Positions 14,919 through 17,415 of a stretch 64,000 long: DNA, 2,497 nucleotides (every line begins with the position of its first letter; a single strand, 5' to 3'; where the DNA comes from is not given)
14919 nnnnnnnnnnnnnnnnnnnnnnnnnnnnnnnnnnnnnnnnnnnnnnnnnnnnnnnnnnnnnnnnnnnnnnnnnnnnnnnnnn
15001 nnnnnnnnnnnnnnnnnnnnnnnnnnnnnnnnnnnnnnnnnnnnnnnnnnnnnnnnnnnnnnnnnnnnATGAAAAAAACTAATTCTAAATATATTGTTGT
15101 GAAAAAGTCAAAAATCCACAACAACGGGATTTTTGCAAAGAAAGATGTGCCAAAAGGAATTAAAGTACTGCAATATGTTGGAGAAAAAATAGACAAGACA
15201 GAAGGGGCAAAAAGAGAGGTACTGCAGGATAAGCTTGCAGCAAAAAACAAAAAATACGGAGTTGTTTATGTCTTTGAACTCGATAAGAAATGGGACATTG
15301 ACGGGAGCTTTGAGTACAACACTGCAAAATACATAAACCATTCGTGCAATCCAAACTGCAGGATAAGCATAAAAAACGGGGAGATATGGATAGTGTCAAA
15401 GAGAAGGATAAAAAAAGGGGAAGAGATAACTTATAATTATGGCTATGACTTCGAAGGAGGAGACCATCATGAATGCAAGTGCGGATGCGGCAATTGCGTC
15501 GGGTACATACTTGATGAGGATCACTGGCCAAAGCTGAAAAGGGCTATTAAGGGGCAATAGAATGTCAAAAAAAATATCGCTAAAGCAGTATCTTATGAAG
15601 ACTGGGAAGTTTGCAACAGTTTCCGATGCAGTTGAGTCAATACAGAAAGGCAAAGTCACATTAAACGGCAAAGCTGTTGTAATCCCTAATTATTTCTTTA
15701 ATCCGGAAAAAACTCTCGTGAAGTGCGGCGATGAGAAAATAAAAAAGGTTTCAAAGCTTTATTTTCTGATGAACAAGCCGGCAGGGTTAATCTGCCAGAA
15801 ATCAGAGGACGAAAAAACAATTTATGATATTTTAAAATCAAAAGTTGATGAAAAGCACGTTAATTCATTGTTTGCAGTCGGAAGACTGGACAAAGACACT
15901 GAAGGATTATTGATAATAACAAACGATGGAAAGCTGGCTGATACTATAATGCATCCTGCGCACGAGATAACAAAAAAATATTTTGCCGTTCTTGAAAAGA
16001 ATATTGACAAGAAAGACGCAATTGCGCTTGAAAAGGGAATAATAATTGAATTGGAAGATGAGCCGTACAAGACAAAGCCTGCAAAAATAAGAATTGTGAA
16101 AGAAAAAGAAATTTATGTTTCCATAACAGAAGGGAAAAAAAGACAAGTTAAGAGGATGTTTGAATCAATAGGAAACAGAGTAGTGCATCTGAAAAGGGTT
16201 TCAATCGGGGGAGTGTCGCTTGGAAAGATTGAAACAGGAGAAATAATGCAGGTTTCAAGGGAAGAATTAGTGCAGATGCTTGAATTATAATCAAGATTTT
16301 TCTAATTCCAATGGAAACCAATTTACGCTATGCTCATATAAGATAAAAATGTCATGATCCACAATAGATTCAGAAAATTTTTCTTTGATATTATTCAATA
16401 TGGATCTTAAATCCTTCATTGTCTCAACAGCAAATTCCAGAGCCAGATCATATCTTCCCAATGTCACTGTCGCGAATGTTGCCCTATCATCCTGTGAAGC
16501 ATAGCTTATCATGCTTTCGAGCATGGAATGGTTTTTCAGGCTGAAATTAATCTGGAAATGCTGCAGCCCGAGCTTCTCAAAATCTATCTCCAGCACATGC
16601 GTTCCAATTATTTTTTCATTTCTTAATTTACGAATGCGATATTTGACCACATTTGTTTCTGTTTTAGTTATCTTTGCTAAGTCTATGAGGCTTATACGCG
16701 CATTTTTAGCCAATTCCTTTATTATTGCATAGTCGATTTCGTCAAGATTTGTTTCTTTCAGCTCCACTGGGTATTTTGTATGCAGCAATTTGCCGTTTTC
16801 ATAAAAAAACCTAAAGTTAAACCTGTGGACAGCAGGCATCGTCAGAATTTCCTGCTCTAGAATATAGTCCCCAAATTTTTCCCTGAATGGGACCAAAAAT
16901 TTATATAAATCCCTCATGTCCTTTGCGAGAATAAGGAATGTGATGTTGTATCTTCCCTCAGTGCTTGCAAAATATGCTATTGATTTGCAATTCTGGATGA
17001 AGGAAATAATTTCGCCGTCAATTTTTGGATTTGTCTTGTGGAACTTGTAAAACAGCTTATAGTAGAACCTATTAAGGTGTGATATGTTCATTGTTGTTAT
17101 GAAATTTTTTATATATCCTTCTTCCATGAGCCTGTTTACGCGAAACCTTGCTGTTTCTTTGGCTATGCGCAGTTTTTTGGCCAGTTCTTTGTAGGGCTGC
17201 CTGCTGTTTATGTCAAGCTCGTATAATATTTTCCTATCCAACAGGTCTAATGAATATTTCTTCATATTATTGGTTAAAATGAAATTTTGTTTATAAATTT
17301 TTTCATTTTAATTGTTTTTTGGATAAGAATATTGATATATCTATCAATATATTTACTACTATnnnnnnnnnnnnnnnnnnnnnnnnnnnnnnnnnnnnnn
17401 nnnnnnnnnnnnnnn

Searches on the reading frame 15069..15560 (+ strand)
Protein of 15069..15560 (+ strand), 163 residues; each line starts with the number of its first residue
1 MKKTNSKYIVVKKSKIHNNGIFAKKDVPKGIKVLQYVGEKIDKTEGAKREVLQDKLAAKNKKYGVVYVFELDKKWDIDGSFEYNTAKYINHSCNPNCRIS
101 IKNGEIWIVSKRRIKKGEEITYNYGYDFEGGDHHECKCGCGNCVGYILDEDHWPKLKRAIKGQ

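Call 74: search_protein_families(library=pfam, proteins=[window:15069-15560:+], max_evalue=0.001)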
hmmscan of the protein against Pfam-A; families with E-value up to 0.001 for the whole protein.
window:15069-15560:+ (163 aa): 1 family
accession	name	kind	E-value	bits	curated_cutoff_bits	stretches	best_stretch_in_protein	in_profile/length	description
PF00856.33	SET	-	3.6e-23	82.4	22.4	1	20-125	3-105/105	SET domain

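Call 84: search_protein_families(library=padloc, proteins=[window:15069-15560:+], max_evalue=0.00001)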
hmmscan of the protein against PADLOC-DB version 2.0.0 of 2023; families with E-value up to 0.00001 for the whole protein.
window:15069-15560:+ (163 aa): 0 families

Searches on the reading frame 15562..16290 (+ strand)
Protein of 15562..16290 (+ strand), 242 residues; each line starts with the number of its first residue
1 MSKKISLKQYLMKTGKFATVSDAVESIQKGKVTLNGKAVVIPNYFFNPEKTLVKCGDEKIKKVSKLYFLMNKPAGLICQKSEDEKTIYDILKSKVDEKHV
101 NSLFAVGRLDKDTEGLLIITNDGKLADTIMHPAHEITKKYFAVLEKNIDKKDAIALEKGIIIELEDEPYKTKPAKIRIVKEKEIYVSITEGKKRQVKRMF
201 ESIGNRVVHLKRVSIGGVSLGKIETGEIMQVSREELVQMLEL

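Call 74: search_protein_families(library=pfam, proteins=[window:15562-16290:+], max_evalue=0.001)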
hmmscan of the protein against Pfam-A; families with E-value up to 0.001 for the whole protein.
window:15562-16290:+ (242 aa): 2 families
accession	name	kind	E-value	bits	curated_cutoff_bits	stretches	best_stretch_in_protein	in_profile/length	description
PF00849.27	PseudoU_synth_2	-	3.5e-25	89.4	26.8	1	67-202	2-152/152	RNA pseudouridylate synthase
PF01479.30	S4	-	0.00049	20.2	22.8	0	13-48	9-44/48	S4 domain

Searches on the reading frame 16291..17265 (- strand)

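Call 74: search_protein_families(library=pfam, proteins=[window:16291-17265:-], max_evalue=0.001)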
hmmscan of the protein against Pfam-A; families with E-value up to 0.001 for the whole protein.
window:16291-17265:- (324 aa): 4 families
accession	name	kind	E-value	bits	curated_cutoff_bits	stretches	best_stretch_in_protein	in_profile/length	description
PF13412.12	HTH_24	-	3.8e-20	71.6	21.9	2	6-53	1-48/48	Winged helix-turn-helix DNA-binding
PF13404.12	HTH_AsnC-type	-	7.2e-20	71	27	2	6-46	1-41/42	AsnC-type helix-turn-helix domain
PF01037.27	AsnC_trans_reg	-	1.4e-06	28.5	25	0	85-124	13-52/73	Lrp/AsnC ligand binding domain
PF22451.2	NirdL-like_HTH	-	4.2e-05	23.5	27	1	22-52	16-46/47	Siroheme decarboxylase NirDL-like HTH domain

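Call 84: search_protein_families(library=padloc, proteins=[window:16291-17265:-], max_evalue=0.00001)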
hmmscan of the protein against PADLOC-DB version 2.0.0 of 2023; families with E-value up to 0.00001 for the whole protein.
window:16291-17265:- (324 aa): 2 families
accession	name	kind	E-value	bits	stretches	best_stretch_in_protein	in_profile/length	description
PDLC01434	CasR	-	9.8e-07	26.8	0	149-224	105-175/191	"CAS-I,CAS-II,CAS-III,CAS-IV,CAS-V,CAS-VI; associated_signaling"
PDLC01044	Csa3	-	8.4e-06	23.8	0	3-52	131-179/194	Type I-A associated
